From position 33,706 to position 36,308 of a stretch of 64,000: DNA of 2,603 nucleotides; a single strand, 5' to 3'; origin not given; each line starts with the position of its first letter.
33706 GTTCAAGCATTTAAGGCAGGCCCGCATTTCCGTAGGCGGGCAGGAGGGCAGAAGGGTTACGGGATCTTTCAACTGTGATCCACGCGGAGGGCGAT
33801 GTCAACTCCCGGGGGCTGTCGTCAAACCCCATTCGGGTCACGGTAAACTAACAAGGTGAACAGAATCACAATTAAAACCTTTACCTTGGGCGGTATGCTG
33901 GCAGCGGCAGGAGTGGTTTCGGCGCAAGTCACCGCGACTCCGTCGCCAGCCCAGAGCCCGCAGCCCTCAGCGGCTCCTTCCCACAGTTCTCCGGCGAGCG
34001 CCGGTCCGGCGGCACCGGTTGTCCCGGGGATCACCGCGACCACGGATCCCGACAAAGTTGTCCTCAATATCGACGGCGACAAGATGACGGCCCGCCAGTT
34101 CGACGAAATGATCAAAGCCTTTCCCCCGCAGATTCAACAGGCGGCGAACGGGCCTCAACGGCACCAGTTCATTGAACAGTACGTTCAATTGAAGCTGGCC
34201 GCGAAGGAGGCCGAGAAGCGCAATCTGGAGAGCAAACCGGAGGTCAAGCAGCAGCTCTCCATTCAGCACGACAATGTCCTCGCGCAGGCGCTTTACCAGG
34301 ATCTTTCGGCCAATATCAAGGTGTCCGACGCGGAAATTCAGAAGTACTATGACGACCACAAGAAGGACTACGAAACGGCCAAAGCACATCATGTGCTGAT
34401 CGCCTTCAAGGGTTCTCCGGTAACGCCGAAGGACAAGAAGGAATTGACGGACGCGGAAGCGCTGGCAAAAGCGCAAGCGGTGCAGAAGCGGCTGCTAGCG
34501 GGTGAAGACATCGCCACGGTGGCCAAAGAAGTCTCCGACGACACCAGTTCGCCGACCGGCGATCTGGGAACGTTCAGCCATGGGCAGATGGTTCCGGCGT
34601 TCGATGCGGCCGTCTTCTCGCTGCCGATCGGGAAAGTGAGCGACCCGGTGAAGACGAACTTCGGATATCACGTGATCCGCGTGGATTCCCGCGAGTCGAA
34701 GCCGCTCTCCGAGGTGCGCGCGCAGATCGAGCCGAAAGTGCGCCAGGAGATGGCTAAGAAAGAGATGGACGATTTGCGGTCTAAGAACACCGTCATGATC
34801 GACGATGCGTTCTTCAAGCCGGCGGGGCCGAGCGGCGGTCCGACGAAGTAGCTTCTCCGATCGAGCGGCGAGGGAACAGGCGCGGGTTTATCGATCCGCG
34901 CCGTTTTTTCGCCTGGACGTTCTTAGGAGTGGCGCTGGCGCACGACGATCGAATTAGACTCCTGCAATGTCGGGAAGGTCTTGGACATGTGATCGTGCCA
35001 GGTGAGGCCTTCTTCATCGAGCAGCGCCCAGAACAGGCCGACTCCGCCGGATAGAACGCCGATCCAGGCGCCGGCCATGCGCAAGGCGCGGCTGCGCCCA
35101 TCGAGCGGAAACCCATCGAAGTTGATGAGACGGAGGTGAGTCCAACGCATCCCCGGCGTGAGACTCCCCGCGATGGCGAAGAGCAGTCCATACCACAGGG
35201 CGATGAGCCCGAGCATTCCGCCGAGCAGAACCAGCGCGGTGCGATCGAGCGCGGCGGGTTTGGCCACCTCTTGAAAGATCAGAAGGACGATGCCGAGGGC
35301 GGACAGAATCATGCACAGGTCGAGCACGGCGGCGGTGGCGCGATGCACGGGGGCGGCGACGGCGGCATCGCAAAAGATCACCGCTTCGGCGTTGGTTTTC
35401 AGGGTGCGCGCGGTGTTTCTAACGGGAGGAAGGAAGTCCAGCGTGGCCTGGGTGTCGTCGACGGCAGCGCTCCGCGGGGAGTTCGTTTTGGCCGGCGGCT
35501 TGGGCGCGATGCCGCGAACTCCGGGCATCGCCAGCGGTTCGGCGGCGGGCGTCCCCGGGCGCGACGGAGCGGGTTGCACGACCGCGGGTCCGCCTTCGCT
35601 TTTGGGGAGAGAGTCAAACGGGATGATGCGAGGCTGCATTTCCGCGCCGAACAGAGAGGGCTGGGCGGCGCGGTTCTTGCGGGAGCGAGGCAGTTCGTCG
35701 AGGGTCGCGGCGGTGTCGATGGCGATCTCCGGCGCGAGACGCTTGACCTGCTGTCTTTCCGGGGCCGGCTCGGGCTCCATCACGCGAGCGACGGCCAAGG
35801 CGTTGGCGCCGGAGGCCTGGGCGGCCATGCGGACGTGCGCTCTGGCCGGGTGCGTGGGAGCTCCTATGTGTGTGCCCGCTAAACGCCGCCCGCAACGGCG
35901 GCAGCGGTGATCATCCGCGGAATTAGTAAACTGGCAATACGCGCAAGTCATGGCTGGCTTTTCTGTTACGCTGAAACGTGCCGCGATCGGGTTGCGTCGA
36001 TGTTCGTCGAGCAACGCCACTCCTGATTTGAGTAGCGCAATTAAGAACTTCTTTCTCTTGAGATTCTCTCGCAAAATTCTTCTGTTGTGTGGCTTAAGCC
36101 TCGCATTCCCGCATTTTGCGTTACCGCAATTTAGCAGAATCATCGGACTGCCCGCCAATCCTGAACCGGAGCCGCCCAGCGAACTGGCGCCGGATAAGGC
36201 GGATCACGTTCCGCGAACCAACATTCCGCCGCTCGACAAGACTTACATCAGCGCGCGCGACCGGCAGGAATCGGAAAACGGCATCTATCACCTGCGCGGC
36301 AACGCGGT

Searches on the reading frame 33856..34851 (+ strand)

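Call 60: search_protein_families(library=pfam, proteins=[window:33856-34851:+], max_evalue=0.001)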
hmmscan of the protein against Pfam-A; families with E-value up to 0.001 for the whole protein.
window:33856-34851:+ (331 aa): 3 families
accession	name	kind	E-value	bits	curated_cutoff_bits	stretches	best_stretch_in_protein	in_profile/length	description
PF13616.12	Rotamase_3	-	1.3e-26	93.9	22.5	1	160-278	2-114/116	PPIC-type PPIASE domain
PF00639.27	Rotamase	-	8.2e-22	78.4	21.7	1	179-277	1-96/97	PPIC-type PPIASE domain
PF13145.12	Rotamase_2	-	3.2e-18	67.1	27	1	156-288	1-120/121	PPIC-type PPIASE domain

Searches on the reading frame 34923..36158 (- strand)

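Call 60: search_protein_families(library=pfam, proteins=[window:34923-36158:-], max_evalue=0.001)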
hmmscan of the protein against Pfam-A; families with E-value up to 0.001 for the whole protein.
window:34923-36158:- (411 aa): 1 family
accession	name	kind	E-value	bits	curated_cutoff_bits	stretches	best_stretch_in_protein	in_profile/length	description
PF06271.18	RDD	-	7.3e-12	46.2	24.1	1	268-392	2-136/137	RDD family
